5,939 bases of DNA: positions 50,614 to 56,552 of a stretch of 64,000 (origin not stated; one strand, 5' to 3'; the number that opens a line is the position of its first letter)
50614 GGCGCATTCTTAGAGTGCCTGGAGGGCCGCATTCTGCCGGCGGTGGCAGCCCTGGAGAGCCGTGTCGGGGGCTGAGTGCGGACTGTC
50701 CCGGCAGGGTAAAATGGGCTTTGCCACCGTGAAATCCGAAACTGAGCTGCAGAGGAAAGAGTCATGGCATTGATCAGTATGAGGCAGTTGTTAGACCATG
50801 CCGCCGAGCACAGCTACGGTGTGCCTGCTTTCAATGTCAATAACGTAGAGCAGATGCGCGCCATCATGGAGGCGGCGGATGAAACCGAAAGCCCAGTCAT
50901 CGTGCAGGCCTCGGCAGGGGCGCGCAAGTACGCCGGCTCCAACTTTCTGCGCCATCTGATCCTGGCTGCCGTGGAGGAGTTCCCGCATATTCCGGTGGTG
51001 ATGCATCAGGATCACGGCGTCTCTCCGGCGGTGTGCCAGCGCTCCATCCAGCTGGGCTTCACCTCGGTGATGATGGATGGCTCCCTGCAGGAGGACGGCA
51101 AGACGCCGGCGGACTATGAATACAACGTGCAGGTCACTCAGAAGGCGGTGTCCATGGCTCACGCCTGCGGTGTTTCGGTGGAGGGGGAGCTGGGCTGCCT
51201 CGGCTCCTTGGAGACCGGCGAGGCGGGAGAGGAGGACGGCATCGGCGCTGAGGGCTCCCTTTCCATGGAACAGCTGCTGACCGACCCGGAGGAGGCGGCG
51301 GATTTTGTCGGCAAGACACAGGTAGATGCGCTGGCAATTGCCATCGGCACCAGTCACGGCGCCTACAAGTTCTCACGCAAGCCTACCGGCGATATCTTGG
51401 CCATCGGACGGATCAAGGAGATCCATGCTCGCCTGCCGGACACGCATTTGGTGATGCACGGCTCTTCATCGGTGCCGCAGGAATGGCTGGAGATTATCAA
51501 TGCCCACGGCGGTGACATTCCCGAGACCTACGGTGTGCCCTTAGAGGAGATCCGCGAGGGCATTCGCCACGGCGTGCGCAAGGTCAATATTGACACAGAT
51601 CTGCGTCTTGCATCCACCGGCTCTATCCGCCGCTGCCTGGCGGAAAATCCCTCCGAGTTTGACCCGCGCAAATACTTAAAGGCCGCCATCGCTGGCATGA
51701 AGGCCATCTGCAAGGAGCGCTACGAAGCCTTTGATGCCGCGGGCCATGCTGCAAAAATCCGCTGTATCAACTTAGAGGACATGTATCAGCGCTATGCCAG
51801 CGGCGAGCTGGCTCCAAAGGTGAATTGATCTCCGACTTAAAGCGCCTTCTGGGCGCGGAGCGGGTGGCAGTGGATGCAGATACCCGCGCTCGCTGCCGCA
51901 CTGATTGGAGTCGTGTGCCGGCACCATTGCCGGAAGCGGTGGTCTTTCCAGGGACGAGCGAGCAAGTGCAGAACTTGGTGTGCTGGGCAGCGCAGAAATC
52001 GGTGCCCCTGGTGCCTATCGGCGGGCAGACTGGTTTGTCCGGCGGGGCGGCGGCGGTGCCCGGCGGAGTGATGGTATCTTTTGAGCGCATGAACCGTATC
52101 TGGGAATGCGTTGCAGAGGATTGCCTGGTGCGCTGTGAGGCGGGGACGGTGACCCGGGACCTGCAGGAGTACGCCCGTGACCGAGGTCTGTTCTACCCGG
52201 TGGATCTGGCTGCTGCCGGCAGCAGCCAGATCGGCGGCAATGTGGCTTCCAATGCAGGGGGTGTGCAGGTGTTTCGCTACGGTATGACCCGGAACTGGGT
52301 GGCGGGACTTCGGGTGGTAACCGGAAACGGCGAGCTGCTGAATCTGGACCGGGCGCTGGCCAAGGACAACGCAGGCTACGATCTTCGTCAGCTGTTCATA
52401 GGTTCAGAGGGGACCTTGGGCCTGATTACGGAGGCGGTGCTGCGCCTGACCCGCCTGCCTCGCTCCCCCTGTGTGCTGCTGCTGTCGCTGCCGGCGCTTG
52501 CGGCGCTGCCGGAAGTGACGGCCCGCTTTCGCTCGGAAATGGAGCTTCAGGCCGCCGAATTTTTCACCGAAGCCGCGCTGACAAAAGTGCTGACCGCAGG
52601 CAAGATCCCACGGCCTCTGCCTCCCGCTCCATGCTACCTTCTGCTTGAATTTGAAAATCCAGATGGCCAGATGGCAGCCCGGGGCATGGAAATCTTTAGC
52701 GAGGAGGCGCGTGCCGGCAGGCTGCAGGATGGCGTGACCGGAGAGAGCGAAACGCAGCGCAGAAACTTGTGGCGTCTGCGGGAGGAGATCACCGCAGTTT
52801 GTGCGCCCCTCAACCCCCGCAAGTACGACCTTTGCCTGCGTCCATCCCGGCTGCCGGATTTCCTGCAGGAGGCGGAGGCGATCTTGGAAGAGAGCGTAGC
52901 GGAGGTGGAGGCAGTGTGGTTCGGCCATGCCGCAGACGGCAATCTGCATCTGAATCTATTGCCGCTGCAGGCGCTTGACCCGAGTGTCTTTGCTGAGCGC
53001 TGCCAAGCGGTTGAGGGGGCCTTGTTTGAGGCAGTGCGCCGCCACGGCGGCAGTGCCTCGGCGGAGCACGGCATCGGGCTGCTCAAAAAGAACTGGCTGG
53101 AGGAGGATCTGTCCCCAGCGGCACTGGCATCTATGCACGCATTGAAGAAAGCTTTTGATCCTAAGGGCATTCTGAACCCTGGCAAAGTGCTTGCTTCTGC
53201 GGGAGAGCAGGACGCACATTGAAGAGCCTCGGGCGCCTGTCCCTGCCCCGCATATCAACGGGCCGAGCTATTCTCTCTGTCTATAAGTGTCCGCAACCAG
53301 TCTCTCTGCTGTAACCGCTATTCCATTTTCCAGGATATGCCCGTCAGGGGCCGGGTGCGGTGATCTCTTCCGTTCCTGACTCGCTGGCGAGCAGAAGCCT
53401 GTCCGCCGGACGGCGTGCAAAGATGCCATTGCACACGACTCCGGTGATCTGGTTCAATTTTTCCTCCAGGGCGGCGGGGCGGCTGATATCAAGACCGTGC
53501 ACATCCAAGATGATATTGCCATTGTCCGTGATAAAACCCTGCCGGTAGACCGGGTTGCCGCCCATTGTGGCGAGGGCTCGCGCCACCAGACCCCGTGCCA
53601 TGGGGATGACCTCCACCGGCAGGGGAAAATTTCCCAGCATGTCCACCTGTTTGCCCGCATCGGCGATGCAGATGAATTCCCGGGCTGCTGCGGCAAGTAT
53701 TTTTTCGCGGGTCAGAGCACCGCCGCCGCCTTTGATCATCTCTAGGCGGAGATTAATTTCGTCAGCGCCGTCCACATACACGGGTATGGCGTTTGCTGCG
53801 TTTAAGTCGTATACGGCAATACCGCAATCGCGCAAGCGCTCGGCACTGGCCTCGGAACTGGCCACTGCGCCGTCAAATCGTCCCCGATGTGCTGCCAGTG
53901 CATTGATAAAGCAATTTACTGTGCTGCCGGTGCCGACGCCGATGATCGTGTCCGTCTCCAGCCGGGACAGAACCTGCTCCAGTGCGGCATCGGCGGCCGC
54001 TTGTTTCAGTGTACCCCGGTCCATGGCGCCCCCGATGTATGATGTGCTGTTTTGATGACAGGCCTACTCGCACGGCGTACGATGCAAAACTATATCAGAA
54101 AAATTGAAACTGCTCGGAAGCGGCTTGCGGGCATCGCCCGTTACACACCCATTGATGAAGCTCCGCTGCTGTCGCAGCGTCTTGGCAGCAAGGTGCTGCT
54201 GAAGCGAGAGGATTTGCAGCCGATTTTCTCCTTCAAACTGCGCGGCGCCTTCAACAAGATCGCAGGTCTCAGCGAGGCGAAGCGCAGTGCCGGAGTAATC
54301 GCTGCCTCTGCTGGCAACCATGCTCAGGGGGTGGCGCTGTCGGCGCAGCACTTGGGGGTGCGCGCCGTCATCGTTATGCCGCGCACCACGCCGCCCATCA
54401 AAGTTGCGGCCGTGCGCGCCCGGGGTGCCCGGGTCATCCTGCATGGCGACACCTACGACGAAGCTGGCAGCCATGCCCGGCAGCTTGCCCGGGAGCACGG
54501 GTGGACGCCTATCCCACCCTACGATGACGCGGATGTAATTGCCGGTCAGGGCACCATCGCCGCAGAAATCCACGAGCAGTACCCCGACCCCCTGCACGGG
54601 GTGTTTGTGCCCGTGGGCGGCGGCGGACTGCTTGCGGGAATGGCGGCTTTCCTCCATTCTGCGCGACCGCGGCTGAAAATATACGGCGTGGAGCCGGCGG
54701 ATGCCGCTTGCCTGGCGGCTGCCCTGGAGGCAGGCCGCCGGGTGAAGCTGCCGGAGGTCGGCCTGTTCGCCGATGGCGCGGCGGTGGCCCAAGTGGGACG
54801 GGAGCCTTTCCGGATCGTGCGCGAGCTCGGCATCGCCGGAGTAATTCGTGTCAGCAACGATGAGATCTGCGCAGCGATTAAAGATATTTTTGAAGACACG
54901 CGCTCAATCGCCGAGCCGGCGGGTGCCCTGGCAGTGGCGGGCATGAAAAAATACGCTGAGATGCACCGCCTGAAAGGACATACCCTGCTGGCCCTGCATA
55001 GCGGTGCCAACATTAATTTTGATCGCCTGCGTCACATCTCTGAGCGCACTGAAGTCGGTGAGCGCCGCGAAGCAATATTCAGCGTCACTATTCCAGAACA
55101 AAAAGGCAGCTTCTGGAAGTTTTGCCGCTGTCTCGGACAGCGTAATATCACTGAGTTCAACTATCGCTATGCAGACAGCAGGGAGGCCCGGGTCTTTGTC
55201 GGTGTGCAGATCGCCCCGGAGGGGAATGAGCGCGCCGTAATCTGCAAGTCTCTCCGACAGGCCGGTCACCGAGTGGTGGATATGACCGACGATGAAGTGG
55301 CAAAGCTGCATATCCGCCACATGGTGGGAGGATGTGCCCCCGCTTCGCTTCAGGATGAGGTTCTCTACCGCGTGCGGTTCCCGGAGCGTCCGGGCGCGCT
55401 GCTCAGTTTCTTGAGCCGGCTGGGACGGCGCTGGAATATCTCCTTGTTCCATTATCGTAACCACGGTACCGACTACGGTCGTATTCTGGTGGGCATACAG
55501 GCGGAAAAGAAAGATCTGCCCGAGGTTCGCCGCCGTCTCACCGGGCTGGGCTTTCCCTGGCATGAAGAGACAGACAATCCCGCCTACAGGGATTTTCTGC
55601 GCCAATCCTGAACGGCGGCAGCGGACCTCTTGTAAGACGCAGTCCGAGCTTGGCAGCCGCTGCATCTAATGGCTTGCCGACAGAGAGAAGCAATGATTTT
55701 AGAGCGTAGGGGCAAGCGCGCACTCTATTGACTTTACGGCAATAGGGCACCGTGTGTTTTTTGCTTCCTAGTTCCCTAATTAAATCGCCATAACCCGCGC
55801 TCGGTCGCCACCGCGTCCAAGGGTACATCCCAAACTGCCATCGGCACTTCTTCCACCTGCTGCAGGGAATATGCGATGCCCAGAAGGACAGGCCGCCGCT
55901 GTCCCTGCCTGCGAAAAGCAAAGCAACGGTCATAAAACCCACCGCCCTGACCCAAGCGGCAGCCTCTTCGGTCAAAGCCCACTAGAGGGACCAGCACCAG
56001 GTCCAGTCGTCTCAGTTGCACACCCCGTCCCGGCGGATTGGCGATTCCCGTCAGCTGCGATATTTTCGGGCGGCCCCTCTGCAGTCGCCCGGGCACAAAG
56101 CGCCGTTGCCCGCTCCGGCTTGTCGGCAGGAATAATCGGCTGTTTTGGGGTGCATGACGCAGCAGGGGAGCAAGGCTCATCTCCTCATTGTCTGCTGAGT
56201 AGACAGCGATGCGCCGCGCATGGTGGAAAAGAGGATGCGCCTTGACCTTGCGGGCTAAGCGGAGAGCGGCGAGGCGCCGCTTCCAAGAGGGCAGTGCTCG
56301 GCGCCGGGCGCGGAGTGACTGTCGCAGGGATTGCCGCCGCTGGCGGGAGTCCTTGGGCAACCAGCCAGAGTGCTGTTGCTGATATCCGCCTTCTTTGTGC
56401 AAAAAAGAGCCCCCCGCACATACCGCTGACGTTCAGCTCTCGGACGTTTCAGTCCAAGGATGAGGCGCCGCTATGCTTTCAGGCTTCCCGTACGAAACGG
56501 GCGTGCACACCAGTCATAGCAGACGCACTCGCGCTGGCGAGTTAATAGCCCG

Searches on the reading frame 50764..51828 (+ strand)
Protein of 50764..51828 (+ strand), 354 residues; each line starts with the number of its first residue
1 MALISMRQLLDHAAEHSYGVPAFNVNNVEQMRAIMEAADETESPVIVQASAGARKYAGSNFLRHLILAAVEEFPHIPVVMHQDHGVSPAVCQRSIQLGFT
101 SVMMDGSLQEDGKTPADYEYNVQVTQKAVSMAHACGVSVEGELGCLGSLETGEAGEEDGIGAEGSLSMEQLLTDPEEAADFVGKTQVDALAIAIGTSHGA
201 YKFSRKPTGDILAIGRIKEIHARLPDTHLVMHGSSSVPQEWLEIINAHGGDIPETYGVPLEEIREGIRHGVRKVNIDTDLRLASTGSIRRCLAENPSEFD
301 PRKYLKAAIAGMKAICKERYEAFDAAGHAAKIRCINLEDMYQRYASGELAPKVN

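Call 60: search_protein_families(library=pfam, proteins=[window:50764-51828:+], max_evalue=0.00001)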
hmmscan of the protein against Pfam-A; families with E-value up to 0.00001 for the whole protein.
window:50764-51828:+ (354 aa): 1 family
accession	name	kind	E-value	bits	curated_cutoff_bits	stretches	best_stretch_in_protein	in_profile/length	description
PF01116.26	F_bP_aldolase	-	5.8e-93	311.9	25.5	1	5-327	2-276/277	Fructose-bisphosphate aldolase class-II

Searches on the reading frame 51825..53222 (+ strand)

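Call 60: search_protein_families(library=pfam, proteins=[window:51825-53222:+], max_evalue=0.00001)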
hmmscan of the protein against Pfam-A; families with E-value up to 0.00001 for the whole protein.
window:51825-53222:+ (465 aa): 2 families
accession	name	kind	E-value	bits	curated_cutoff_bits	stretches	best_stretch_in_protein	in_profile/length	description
PF02913.24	FAD-oxidase_C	-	1.2e-48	166.4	21.2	1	212-455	2-248/248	FAD linked oxidases, C-terminal domain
PF01565.28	FAD_binding_4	-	1.2e-36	125.9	26.4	1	36-174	1-138/139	FAD binding domain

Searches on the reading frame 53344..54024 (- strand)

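Call 60: search_protein_families(library=pfam, proteins=[window:53344-54024:-], max_evalue=0.00001)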
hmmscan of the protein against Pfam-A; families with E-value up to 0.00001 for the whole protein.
window:53344-54024:- (226 aa): 1 family
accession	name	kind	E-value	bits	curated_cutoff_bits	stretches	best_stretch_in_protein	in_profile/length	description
PF06026.20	Rib_5-P_isom_A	-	2e-57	194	26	1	53-217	2-173/173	Ribose 5-phosphate isomerase A (phosphoriboisomerase A)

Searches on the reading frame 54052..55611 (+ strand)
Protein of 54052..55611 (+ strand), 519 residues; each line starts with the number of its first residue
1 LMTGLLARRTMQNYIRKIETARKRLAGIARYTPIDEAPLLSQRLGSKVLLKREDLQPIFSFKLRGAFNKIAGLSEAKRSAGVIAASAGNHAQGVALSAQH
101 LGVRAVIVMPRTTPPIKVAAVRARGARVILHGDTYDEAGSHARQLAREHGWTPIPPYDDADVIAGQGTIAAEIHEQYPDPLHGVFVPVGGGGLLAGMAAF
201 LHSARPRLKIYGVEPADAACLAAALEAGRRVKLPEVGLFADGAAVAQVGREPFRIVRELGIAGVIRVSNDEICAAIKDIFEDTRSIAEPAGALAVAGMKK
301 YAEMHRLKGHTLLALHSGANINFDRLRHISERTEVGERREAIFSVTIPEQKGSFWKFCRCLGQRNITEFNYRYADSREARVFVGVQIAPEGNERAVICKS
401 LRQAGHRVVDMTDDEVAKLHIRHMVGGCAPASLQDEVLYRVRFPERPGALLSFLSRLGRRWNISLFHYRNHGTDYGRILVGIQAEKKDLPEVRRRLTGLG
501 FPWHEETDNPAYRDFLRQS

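Call 60: search_protein_families(library=pfam, proteins=[window:54052-55611:+], max_evalue=0.00001)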
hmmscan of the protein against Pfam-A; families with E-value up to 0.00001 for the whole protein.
window:54052-55611:+ (519 aa): 2 families
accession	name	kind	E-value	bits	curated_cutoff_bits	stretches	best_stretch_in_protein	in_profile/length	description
PF00291.31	PALP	-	2.1e-82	277.2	35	1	30-318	6-295/295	Pyridoxal-phosphate dependent enzyme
PF00585.24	Thr_dehydrat_C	-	1.7e-48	162.8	27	2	431-516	5-91/91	C-terminal regulatory domain of Threonine dehydratase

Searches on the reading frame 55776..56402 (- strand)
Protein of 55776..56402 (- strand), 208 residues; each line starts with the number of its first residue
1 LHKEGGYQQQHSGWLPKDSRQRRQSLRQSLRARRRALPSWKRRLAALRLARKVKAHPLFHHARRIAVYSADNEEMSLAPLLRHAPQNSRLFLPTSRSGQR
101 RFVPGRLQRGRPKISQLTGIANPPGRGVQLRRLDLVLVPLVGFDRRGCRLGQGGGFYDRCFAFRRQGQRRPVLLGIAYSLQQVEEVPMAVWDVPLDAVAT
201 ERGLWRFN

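Call 60: search_protein_families(library=pfam, proteins=[window:55776-56402:-], max_evalue=0.00001)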
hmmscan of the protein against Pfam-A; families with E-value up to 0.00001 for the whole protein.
window:55776-56402:- (208 aa): 1 family
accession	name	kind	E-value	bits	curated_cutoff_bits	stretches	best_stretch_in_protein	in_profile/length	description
PF01812.26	5-FTHF_cyc-lig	-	5.1e-35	121.5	27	1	23-201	1-186/186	5-formyltetrahydrofolate cyclo-ligase family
